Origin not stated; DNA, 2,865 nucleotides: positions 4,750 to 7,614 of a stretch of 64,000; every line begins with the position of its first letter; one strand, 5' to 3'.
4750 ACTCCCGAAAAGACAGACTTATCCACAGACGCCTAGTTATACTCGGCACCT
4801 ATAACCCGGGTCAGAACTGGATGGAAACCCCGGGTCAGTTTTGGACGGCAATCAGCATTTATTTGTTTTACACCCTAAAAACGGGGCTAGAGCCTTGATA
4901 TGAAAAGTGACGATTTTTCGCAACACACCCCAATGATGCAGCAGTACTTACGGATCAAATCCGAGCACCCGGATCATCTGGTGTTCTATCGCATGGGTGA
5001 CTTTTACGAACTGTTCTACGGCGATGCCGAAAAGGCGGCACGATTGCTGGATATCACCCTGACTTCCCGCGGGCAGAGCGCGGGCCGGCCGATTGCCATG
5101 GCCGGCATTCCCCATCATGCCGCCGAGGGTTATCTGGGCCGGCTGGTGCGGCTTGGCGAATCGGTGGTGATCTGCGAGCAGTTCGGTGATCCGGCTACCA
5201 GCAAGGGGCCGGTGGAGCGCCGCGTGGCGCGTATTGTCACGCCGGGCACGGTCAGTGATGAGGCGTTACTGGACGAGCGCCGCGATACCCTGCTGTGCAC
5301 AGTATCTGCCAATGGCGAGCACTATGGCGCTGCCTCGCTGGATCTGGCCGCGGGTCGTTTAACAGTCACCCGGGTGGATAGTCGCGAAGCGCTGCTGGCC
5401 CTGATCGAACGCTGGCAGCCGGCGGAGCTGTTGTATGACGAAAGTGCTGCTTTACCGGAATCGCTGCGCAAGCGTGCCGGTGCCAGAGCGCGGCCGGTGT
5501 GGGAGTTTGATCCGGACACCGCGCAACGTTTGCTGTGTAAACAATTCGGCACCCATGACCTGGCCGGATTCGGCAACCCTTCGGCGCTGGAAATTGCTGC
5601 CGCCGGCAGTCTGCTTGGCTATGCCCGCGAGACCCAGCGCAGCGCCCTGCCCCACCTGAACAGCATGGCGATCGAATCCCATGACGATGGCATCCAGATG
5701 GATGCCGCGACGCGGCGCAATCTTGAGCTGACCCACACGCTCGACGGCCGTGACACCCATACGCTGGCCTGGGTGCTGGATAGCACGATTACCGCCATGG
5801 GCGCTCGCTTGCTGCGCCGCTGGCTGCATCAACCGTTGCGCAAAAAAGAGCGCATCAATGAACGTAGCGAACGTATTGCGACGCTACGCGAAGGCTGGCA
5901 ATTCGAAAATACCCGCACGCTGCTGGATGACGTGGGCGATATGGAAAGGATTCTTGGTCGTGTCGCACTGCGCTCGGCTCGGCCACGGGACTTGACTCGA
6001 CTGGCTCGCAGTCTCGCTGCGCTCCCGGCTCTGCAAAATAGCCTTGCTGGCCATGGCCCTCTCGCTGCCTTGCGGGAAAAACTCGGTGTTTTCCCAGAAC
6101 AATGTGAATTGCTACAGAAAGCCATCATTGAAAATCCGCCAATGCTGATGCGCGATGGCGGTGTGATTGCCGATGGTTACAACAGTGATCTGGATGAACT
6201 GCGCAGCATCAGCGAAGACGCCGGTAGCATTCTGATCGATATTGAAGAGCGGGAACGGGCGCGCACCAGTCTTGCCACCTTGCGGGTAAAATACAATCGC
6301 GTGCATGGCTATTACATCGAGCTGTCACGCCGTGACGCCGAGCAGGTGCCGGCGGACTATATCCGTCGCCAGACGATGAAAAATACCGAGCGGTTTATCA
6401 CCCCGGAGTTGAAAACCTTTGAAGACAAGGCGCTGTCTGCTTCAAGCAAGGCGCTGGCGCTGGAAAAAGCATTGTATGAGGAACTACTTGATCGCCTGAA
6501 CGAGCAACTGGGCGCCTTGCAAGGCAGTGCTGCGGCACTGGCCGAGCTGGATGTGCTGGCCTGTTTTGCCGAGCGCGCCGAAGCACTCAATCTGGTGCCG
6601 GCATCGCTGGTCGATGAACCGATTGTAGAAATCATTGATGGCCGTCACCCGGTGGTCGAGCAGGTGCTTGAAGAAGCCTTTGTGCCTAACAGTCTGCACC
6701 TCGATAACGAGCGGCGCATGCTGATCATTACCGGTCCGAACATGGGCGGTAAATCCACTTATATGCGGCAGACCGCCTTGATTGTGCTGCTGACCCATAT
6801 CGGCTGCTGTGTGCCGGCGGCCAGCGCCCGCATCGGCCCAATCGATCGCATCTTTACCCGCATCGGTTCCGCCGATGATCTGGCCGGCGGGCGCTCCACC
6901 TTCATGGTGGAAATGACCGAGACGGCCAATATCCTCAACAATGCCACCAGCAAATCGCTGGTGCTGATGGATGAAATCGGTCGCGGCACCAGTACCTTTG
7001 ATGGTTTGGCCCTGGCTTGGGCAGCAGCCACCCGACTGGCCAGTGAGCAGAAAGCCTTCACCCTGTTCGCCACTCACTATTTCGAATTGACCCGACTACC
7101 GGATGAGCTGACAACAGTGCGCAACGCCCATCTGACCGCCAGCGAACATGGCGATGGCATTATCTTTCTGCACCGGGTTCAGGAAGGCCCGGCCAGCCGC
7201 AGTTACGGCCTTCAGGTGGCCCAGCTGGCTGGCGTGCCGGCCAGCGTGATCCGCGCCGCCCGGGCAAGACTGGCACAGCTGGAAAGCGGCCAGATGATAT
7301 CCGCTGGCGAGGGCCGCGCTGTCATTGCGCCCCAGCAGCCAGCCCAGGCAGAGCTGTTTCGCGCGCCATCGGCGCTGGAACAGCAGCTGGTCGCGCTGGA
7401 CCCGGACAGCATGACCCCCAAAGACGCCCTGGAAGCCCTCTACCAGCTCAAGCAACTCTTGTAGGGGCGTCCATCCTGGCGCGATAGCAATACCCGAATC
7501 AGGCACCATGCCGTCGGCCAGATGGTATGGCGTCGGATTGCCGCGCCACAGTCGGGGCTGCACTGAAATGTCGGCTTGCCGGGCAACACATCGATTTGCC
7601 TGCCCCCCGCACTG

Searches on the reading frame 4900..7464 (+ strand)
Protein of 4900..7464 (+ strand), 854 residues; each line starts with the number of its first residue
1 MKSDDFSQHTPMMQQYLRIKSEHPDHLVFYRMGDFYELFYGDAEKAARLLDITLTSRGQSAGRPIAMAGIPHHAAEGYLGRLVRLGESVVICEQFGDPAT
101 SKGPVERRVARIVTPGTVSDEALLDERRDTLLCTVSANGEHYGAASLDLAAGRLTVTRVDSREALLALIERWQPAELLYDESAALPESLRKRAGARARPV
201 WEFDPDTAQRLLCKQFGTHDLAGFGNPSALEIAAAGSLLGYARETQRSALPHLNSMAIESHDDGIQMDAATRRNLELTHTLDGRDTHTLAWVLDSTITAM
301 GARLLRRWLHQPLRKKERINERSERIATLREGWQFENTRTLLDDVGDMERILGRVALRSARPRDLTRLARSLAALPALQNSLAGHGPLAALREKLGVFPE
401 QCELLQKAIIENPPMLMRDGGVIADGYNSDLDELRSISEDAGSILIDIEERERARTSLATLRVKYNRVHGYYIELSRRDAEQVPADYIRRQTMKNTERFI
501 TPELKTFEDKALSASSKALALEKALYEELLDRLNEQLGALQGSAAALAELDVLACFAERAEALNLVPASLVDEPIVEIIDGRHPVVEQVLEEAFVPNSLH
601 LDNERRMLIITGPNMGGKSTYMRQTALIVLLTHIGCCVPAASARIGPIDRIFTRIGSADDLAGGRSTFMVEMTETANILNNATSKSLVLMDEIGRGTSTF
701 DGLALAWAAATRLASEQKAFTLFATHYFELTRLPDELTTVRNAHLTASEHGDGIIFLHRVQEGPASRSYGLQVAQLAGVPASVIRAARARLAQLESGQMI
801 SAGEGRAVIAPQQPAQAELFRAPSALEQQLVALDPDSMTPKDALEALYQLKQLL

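Call 85: search_protein_families(library=pfam, proteins=[window:4900-7464:+], max_evalue=0.00001)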
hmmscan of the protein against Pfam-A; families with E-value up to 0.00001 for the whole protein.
window:4900-7464:+ (854 aa): 5 families
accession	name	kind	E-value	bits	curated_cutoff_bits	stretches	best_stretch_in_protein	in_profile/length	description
PF00488.27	MutS_V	-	3.5e-84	281.9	30.2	1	608-795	1-188/188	MutS domain V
PF05192.23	MutS_III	-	2.6e-50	171.9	34.1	1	270-557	1-194/194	MutS domain III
PF01624.25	MutS_I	-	1.3e-40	138.6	20.6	1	10-121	1-112/113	MutS domain I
PF05190.23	MutS_IV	-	2.4e-27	95.5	22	1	426-515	1-90/92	MutS family domain IV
PF05188.22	MutS_II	-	3.1e-26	92.8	25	1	131-253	2-132/133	MutS domain II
